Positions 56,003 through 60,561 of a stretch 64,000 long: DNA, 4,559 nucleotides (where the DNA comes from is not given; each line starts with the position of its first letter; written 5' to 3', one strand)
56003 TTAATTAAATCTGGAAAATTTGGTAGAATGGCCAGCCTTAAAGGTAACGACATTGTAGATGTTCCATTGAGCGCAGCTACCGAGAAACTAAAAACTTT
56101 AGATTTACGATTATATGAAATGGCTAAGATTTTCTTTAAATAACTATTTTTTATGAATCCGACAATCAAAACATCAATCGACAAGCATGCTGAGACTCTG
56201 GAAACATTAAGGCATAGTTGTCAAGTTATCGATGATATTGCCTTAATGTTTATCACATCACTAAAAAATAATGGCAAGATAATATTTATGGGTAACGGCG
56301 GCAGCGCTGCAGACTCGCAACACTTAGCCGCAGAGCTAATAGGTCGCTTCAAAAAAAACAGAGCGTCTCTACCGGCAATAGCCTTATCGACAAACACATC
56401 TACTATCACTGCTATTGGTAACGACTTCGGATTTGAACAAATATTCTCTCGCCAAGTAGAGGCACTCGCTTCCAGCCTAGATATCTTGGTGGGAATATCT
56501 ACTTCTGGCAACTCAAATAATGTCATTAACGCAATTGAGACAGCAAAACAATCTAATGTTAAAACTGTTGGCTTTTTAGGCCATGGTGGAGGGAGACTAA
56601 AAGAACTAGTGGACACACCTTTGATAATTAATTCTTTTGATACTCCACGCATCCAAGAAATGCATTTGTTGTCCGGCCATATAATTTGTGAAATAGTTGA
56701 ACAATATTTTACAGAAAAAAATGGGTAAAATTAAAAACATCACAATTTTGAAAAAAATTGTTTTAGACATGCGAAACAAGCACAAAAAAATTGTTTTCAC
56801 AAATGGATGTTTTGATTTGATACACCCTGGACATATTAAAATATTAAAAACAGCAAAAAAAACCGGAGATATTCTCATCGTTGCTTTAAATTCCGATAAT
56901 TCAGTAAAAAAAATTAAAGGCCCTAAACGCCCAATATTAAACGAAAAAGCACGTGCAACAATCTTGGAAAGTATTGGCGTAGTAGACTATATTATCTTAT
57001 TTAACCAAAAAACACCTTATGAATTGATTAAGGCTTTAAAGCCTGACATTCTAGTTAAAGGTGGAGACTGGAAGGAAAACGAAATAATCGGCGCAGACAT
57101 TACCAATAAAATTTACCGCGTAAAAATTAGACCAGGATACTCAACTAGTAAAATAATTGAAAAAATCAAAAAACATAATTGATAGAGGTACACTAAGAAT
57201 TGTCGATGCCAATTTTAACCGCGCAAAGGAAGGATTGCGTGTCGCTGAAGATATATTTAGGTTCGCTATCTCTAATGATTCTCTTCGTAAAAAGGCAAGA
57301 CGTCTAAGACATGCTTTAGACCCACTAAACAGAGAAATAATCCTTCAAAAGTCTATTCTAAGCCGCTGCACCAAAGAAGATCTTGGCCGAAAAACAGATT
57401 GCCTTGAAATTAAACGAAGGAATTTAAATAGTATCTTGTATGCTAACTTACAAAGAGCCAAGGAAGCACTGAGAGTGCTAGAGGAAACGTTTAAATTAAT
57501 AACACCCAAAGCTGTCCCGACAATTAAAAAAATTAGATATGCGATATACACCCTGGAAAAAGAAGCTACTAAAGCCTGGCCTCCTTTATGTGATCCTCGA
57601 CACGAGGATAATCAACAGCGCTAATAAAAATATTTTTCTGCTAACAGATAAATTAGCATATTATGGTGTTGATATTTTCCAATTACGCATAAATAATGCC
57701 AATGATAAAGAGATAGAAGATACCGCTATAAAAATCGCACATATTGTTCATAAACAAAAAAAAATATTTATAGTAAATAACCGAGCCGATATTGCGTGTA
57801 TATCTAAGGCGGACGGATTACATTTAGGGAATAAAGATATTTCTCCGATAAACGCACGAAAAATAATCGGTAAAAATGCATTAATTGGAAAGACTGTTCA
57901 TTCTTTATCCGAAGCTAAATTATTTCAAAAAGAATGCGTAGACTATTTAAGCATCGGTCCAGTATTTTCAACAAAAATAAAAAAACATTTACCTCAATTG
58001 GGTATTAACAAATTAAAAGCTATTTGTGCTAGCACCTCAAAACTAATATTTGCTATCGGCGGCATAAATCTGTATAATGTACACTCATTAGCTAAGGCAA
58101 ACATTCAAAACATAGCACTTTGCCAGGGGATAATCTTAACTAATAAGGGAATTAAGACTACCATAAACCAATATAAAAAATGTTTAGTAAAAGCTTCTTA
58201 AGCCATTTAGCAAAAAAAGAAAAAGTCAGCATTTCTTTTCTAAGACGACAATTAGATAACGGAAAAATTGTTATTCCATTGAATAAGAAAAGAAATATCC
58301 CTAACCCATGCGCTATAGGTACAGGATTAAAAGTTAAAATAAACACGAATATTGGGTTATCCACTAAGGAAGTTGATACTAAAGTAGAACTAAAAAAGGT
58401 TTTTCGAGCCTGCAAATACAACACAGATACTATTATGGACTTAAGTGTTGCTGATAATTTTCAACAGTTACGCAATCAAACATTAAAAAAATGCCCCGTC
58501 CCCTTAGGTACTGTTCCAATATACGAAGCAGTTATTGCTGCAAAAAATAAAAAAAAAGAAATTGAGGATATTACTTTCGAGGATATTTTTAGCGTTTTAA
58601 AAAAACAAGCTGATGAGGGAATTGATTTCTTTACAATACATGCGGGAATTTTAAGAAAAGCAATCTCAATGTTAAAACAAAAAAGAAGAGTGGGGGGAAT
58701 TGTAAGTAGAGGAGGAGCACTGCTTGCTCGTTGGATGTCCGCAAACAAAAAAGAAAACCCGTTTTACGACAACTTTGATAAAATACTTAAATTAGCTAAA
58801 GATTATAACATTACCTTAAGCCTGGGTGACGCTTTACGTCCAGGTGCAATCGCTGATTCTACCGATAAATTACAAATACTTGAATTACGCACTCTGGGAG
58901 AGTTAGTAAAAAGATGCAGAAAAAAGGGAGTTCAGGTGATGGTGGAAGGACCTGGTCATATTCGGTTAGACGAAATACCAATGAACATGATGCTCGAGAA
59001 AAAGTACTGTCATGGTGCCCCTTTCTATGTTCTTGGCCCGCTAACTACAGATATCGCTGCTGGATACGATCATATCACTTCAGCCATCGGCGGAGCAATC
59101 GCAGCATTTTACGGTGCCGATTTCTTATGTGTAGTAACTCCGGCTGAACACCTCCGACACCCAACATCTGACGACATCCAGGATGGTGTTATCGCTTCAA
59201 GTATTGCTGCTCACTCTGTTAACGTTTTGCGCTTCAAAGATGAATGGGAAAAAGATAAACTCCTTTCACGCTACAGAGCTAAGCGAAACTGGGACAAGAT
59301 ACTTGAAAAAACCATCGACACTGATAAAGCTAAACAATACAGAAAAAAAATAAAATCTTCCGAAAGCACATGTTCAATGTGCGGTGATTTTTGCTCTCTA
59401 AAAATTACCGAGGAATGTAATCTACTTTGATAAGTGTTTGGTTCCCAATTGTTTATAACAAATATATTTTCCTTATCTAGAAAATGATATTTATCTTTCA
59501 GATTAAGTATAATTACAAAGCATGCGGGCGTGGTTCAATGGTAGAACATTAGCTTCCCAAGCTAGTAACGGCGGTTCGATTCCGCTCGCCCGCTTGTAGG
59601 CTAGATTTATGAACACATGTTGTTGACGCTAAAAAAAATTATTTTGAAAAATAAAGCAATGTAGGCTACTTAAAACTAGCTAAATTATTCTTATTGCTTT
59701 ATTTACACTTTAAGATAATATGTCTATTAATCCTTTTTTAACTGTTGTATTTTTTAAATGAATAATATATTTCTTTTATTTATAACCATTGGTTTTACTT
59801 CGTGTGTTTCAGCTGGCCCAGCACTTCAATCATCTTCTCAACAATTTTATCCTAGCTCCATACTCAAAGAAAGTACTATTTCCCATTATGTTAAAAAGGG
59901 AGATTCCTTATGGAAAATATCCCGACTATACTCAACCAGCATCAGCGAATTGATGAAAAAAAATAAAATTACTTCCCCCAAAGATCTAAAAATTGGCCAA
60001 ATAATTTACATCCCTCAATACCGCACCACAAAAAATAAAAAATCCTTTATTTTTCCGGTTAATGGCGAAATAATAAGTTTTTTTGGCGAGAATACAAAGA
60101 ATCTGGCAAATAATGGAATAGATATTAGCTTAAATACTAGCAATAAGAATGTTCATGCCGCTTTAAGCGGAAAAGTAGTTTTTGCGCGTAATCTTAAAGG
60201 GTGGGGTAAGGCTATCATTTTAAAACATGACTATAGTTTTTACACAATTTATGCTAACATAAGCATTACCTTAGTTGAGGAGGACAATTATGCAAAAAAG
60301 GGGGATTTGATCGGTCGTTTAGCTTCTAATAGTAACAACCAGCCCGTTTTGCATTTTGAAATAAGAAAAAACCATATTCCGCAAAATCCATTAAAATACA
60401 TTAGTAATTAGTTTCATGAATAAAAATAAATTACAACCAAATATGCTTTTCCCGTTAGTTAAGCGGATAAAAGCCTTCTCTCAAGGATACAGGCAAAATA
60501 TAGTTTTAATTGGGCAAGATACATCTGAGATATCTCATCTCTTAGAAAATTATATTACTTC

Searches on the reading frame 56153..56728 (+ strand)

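Call 71: search_protein_families(library=pfam, proteins=[window:56153-56728:+], max_evalue=0.00001)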
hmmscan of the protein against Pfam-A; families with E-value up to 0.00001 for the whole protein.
window:56153-56728:+ (191 aa): 2 families
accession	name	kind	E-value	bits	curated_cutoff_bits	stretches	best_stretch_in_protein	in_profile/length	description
PF13580.11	SIS_2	-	5.7e-25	88.4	27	1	13-142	7-137/138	SIS domain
PF01380.27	SIS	-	1.9e-06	28.1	25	0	97-160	42-105/131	SIS domain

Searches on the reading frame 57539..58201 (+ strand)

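Call 71: search_protein_families(library=pfam, proteins=[window:57539-58201:+], max_evalue=0.00001)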
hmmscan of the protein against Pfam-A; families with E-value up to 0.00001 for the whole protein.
window:57539-58201:+ (220 aa): 1 family
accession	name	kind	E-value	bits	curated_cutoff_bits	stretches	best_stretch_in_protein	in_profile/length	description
PF02581.23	TMP-TENI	-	3.2e-46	157.4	27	1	16-198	1-180/180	Thiamine monophosphate synthase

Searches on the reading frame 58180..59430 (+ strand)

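Call 71: search_protein_families(library=pfam, proteins=[window:58180-59430:+], max_evalue=0.00001)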
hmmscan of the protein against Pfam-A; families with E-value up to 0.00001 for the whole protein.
window:58180-59430:+ (416 aa): 1 family
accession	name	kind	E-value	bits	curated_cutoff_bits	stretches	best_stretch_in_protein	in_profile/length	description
PF01964.24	ThiC_Rad_SAM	-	1.4e-170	568.1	25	1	7-411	15-419/420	Radical SAM ThiC family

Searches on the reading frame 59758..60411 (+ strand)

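Call 71: search_protein_families(library=pfam, proteins=[window:59758-60411:+], max_evalue=0.00001)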
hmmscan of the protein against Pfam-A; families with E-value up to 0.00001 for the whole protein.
window:59758-60411:+ (217 aa): 2 families
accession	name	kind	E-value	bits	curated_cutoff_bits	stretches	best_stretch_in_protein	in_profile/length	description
PF01551.29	Peptidase_M23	-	2.3e-22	79.4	28.7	1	118-211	3-96/96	Peptidase family M23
PF01476.26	LysM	-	9.2e-15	54.8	20.9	1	43-86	1-43/43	LysM domain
